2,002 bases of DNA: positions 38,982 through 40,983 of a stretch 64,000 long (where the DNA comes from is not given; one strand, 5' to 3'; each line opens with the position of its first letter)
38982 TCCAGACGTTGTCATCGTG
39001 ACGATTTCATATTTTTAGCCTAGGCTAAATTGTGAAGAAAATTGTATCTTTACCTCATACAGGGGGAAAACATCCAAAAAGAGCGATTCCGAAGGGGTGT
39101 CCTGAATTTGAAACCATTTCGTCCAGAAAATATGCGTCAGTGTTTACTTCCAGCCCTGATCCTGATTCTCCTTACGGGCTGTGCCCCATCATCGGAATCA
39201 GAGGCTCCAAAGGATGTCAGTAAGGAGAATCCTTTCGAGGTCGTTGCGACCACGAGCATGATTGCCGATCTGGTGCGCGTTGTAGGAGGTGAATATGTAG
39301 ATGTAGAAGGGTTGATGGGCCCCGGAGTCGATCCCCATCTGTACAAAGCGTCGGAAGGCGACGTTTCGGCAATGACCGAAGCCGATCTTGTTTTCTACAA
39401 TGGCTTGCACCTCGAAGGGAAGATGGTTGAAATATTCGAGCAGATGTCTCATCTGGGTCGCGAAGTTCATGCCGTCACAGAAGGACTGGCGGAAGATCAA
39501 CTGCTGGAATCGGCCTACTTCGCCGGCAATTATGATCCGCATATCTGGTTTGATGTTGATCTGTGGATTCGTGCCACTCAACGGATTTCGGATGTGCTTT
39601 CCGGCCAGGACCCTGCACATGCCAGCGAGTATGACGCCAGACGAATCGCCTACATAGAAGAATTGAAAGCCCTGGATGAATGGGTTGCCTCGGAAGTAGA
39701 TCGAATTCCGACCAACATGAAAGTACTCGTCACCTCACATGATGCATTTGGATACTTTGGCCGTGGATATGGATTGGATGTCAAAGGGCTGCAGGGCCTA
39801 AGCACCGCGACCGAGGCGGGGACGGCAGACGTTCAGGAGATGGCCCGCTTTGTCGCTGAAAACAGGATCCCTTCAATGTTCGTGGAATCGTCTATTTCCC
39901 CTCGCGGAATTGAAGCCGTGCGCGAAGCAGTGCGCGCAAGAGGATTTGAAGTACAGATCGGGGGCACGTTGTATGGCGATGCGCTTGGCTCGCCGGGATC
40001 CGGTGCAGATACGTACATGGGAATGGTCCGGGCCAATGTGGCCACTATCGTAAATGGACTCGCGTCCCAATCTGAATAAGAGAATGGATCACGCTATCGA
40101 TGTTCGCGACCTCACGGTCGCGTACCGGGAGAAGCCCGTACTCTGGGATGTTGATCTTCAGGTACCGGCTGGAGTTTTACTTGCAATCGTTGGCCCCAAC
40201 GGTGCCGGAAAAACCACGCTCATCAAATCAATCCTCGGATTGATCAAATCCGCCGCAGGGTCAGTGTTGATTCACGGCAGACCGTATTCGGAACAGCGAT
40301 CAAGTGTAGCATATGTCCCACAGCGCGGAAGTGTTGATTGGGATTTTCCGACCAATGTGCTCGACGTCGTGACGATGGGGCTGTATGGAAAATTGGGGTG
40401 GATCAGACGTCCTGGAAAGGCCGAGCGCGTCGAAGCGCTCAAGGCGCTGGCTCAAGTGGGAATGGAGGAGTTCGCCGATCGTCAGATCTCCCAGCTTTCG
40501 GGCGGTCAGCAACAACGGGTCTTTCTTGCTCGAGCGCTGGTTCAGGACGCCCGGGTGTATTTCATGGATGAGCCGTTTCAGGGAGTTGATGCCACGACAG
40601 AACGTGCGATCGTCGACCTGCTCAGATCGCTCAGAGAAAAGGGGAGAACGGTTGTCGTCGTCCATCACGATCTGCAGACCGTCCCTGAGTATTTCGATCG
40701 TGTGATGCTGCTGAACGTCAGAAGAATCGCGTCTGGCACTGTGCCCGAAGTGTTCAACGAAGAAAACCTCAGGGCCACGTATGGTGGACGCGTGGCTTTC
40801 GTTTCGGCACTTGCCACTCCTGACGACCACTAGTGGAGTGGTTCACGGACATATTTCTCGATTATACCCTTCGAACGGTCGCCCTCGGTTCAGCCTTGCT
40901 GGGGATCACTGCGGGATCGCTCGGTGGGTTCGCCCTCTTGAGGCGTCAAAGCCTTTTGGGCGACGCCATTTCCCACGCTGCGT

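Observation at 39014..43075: Metal ABC importer whose two permeases each end in a DtxR-like winged-helix extension, behind a perfect 16-bp DtxR-box-like palindrome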

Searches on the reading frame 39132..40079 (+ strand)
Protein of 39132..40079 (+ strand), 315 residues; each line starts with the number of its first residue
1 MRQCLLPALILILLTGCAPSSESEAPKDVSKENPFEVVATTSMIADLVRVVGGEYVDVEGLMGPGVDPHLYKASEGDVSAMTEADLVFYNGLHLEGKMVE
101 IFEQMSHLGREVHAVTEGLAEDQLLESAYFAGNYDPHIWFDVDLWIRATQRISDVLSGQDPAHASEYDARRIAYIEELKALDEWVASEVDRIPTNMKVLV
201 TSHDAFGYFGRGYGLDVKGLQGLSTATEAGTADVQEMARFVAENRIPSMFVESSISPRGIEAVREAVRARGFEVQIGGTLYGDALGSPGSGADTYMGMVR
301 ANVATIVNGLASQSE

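Call 3: search_protein_families(library=pfam, proteins=[window:39132-40079:+], max_evalue=1)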
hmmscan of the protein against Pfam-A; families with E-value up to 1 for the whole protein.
window:39132-40079:+ (315 aa): 1 family
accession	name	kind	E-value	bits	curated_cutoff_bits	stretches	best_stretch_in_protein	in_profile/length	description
PF01297.22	ZnuA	-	1.2e-75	254.8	29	1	37-308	1-262/263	Zinc-uptake complex component A periplasmic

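Call 4: search_protein_families(library=ncbifam, proteins=[window:39132-40079:+], max_evalue=1)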
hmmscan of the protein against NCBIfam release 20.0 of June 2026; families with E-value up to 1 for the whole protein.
window:39132-40079:+ (315 aa): 8 families
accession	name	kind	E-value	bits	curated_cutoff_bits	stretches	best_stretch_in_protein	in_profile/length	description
NF040870.1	AztC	equivalog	1.2e-63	215.1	350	1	37-310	1-277/277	zinc ABC transporter substrate-binding protein AztC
NF053703.1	Mn_SBP_EfaA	exception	7.4e-53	179.7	485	1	8-310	11-309/310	Mn/Fe ABC transporter substrate-binding lipoprotein EfaA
NF053842.1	MnTportMntCDein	equivalog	3.9e-49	167.4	400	1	33-308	4-280/281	manganese ABC transporter substrate-binding protein MntC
NF047355.1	ABC_bind_Mn_Staph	exception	1.4e-44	152.6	500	1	2-308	2-306/309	manganese ABC transporter substrate-binding lipoprotein MntC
NF040928.1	ABC_lipo_SloC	subfamily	4.4e-44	150.8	525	1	8-311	6-303/304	metal ABC transporter substrate-binding lipoprotein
TIGR03772.1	anch_rpt_subst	equivalog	9.5e-44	149.8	350.45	2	128-310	310-485/486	anchored repeat ABC transporter, substrate-binding protein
NF033605.1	Zn_bnd_ABC_AdcA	exception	1.5e-21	77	700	1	9-274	13-289/517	zinc ABC transporter substrate-binding lipoprotein AdcA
NF007091.2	PRK09545.1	equivalog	2e-15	56.8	268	2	127-277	142-285/318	zinc ABC transporter substrate-binding protein ZnuA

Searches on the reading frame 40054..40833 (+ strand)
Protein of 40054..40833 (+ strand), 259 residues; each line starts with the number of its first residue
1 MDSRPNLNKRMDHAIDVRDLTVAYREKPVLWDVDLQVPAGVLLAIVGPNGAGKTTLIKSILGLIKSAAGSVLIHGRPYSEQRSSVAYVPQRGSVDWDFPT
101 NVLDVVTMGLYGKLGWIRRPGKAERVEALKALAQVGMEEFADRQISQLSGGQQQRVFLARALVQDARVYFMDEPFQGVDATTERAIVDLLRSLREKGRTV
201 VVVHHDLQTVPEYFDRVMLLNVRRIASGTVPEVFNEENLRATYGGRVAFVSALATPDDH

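Call 3: search_protein_families(library=pfam, proteins=[window:40054-40833:+], max_evalue=1)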
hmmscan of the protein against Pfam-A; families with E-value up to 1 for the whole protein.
window:40054-40833:+ (259 aa): 37 families (the best 25 are shown)
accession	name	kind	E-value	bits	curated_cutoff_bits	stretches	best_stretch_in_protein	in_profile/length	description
PF00005.33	ABC_tran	-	3.3e-31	109.1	25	1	32-175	3-136/137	ABC transporter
PF13304.12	AAA_21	-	7.9e-11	43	27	2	43-73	2-29/304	AAA domain, putative AbiEii toxin, Type IV TA system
PF02463.25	SMC_N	-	7.9e-08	32.4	40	1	43-206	27-199/220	RecF/RecN/SMC N terminal domain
PF13481.12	AAA_25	-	0.00012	22.2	27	1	25-205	18-189/195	AAA domain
PF13476.12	AAA_23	-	0.00036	21.7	27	1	42-60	21-39/201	AAA domain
PF13558.12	SbcC_Walker_B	-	0.0017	19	27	1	135-191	20-89/90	SbcC/RAD50-like, Walker B motif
PF19993.5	DO-GTPase2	-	0.0019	18.4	27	1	42-67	2-27/226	Double-GTPase 2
PF13401.12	AAA_22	-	0.004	17.9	27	1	42-76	7-33/130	AAA domain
PF13238.12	AAA_18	-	0.0056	17.6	29.4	0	156-218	25-93/128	AAA domain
PF13555.12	AAA_29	-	0.0064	16.7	27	1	39-63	22-45/61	P-loop containing region of AAA domain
PF01637.24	ATPase_2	-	0.0068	16.7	33.2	1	43-64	23-44/225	ATPase domain predominantly from Archaea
PF13191.12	AAA_16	-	0.0085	17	32.6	1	42-196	26-162/167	AAA ATPase domain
PF03205.20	MobB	-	0.016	15.6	26.6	1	43-67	2-26/133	Molybdopterin guanine dinucleotide synthesis protein B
PF13604.12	AAA_30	-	0.016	15.4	27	1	42-72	20-50/191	AAA domain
PF13514.12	AAA_27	-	0.027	14.5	22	1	35-63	21-49/206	AAA domain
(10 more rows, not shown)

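Call 4: search_protein_families(library=ncbifam, proteins=[window:40054-40833:+], max_evalue=1)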
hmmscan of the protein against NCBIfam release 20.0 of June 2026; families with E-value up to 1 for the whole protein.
window:40054-40833:+ (259 aa): 219 families (the best 25 are shown)
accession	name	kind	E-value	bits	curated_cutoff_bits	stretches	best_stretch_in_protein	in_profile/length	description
NF053840.1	MnTportMntADein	equivalog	6e-70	235.5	400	1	15-244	2-230/240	manganese ABC transporter ATP-binding protein MntA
NF011630.0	PRK15056.1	equivalog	3.8e-67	226.4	393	1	12-251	4-246/274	manganese/iron ABC transporter ATP-binding protein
TIGR03771.1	anch_rpt_ABC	equivalog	8.7e-61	205.5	268.8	1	36-243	2-209/223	anchored repeat-type ABC transporter ATP-binding subunit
NF040873.1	AztA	equivalog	3.3e-60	202.9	220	1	24-219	2-191/191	zinc ABC transporter ATP-binding protein AztA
NF007082.0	PRK09536.1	equivalog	1.3e-53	182.6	537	1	14-255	3-248/402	corrinoid ABC transporter ATPase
NF010068.0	PRK13548.1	equivalog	4e-51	173.6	261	1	11-250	2-247/261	heme ABC transporter ATP-binding protein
TIGR03873.1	F420-0_ABC_ATP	hypoth_equivalog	2.9e-44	151.2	372.4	1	18-250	5-241/256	putative F420-0 ABC transporter ATP-binding protein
NF008409.0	PRK11231.1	equivalog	9.1e-44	149.7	375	1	15-243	3-235/255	Fe(3+) dicitrate ABC transporter ATP-binding protein FecE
TIGR02315.1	ABC_phnC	equivalog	9.8e-40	136.5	266.1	1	15-243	2-242/243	phosphonate ABC transporter ATP-binding protein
TIGR01188.1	drrA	subfamily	2.5e-39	135.4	312.45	1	24-231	3-209/302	daunorubicin resistance ABC transporter, ATP-binding protein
TIGR02857.1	CydD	equivalog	2.8e-37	128.9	435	1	10-217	317-526/529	thiol reductant ABC exporter subunit CydD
NF007090.0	PRK09544.1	equivalog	1.2e-35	123.1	306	1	12-246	2-220/251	zinc ABC transporter ATP-binding protein ZnuC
NF008421.0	PRK11248.1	equivalog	1.8e-35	122.7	357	1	16-208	3-190/255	taurine ABC transporter ATP-binding subunit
TIGR04521.1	ECF_ATPase_2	equivalog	2.6e-34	118.6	330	1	26-241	17-240/279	energy-coupling factor transporter ATPase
TIGR00968.1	3a0106s01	subfamily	2.8e-34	118.7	342.75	1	15-235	1-220/237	sulfate ABC transporter ATP-binding protein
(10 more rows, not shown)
